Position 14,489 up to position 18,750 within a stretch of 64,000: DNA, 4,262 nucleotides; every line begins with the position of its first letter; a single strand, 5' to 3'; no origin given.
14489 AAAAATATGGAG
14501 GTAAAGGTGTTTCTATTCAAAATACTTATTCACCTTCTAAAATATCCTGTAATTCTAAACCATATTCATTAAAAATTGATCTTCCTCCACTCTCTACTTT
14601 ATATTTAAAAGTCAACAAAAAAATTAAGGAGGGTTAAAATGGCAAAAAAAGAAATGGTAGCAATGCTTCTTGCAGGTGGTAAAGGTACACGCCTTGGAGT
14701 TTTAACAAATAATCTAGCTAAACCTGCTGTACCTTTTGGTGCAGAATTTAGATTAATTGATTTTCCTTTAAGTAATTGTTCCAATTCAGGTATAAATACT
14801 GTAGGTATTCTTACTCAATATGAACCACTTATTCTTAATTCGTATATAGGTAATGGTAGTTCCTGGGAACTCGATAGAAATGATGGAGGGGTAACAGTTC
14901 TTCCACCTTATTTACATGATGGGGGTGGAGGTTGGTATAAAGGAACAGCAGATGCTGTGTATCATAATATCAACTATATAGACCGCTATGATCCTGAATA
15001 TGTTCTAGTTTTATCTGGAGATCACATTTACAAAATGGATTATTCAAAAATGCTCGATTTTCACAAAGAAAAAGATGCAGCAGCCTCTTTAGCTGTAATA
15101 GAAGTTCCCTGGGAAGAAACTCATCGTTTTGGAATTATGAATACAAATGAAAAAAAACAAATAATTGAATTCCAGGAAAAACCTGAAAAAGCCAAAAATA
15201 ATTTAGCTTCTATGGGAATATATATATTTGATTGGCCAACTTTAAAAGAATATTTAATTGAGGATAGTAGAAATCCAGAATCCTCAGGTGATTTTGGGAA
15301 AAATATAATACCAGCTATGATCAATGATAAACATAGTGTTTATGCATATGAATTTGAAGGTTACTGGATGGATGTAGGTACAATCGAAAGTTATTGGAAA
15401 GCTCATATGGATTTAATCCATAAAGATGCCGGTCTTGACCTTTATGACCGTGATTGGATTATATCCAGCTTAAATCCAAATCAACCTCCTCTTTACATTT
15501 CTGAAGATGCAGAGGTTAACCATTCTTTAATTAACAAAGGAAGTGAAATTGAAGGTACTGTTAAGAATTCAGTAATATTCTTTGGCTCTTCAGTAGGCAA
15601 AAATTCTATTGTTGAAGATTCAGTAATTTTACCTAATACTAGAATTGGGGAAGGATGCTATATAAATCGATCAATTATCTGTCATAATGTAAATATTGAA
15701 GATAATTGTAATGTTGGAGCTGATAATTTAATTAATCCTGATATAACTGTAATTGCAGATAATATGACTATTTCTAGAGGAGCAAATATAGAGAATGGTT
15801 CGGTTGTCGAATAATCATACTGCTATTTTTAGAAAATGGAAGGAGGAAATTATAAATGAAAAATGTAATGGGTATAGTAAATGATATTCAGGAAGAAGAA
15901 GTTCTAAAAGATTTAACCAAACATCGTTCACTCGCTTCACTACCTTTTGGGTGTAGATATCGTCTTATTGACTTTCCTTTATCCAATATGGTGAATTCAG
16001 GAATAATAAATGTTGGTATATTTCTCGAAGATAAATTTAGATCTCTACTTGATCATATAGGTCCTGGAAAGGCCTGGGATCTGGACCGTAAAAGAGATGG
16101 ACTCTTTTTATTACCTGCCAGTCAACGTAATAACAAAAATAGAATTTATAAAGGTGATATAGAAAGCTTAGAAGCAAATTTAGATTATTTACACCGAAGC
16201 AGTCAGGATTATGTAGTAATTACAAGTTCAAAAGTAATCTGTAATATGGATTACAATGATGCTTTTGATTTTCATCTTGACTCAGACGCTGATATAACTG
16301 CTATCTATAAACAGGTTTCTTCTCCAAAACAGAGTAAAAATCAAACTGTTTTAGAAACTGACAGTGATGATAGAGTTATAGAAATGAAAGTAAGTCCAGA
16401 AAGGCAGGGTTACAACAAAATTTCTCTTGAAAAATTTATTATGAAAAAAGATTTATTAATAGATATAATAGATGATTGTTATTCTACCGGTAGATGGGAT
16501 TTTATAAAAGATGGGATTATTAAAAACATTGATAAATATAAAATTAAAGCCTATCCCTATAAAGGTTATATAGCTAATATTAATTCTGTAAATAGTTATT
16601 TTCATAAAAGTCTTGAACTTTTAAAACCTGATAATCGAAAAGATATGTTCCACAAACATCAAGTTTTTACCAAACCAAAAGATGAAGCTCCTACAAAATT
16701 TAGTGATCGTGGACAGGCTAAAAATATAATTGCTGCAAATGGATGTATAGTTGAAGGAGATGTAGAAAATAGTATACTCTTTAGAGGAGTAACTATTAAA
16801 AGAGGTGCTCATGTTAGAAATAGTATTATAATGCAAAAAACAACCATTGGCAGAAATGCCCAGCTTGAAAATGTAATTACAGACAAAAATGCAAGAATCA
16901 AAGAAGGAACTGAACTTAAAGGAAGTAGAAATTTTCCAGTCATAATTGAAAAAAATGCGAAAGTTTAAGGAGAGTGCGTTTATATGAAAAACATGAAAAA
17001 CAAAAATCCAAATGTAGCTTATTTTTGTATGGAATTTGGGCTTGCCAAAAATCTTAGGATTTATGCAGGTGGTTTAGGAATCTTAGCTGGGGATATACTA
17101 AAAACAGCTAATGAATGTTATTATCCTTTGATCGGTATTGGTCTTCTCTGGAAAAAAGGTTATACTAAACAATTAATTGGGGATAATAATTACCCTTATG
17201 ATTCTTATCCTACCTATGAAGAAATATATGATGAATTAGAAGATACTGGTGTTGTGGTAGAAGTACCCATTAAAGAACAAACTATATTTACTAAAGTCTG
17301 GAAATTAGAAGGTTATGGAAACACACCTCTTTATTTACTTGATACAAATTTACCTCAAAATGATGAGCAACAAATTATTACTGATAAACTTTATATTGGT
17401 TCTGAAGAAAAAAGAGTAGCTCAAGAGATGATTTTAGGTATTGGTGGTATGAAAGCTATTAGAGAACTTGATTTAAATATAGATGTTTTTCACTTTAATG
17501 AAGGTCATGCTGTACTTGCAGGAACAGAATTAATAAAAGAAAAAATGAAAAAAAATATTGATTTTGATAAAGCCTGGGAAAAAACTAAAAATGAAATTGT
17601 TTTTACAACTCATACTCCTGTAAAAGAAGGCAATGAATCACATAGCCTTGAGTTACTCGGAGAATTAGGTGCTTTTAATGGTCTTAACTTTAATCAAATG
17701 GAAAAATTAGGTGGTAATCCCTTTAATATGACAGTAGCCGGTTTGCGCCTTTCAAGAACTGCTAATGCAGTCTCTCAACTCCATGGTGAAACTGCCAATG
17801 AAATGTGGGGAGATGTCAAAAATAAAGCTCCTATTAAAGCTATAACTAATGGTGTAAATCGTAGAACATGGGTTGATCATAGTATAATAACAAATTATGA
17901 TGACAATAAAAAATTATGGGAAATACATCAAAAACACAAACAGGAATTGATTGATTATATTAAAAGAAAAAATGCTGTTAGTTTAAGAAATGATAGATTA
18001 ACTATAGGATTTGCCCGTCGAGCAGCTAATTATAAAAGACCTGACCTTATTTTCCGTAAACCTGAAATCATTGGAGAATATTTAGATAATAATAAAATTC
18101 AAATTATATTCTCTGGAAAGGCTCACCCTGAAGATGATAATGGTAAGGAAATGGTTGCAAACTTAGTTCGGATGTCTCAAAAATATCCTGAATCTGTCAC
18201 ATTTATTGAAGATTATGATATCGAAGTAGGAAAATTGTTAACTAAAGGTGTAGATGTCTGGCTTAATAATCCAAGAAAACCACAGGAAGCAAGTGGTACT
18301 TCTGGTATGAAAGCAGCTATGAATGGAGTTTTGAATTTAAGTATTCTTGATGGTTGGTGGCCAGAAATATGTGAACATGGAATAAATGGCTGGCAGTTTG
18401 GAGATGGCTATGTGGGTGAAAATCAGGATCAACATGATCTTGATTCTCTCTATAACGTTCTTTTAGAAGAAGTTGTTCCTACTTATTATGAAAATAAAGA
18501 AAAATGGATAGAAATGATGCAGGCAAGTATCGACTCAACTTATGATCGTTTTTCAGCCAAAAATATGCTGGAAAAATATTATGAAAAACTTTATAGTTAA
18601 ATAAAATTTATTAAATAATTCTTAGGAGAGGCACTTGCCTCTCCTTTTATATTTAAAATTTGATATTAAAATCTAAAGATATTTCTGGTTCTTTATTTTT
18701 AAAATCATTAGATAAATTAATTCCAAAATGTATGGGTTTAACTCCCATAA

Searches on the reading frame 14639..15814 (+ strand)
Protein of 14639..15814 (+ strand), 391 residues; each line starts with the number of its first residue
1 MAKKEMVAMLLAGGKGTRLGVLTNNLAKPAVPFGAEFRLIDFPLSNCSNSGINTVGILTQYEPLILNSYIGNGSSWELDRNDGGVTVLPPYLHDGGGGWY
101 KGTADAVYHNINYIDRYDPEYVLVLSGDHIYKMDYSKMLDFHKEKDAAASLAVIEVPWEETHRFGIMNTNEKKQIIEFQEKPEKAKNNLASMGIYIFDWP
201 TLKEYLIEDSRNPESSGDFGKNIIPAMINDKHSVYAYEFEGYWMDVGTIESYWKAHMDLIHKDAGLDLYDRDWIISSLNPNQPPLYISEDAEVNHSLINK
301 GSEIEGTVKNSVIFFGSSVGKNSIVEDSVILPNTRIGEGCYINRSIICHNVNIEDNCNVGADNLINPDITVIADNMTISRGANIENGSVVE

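Call 30: search_protein_families(library=pfam, proteins=[window:14639-15814:+], max_evalue=0.00001)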
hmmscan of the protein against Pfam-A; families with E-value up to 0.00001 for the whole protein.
window:14639-15814:+ (391 aa): 4 families
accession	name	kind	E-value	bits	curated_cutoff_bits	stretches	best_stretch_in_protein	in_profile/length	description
PF00483.29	NTP_transferase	-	3.6e-67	226.9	21.2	1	8-259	2-242/245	Nucleotidyl transferase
PF24894.1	Hexapep_GlmU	-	3.9e-15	56.3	23.3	1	291-363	14-87/104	GlmU-like, C-terminal hexapeptide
PF25084.1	LbH_EIF2B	-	1.6e-13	51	54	1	291-375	16-102/105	EIF2B subunit epsilon LbH domain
PF00132.30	Hexapep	-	3.5e-06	26.9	27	0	333-365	1-34/36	Bacterial transferase hexapeptide (six repeats)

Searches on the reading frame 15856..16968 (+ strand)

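Call 30: search_protein_families(library=pfam, proteins=[window:15856-16968:+], max_evalue=0.00001)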
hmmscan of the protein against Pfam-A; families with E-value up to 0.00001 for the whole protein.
window:15856-16968:+ (370 aa): 4 families
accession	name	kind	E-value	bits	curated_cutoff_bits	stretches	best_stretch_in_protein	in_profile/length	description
PF24894.1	Hexapep_GlmU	-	1.1e-17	64.5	23.3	1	283-353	11-82/104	GlmU-like, C-terminal hexapeptide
PF00483.29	NTP_transferase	-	5.4e-15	56.1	21.2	1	17-237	13-223/245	Nucleotidyl transferase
PF25084.1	LbH_EIF2B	-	9e-07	29.3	54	1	301-355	34-88/105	EIF2B subunit epsilon LbH domain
PF25247.1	LbH_GLGC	-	2.7e-06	27.8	27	0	328-358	73-103/135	GLGC left-handed parallel beta-helix domain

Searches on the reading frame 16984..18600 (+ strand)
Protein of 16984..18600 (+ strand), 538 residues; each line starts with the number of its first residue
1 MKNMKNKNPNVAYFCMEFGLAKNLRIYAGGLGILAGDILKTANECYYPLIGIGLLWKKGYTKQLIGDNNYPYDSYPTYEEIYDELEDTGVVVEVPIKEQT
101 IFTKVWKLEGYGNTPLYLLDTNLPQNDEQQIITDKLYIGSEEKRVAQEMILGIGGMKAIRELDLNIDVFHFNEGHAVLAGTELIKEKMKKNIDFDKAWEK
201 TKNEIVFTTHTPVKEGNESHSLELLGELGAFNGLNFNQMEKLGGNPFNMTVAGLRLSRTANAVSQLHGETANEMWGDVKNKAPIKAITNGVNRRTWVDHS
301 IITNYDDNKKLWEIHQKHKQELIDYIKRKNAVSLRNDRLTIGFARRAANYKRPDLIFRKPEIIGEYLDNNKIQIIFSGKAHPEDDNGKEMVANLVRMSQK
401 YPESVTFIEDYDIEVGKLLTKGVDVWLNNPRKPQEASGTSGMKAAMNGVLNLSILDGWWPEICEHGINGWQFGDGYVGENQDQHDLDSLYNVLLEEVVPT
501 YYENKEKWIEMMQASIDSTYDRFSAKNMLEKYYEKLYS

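Call 30: search_protein_families(library=pfam, proteins=[window:16984-18600:+], max_evalue=0.00001)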
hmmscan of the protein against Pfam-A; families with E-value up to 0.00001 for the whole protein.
window:16984-18600:+ (538 aa): 1 family
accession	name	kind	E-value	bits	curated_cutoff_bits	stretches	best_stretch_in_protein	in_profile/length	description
PF00343.26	Phosphorylase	-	2.6e-26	92.6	27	1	307-464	415-586/713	Carbohydrate phosphorylase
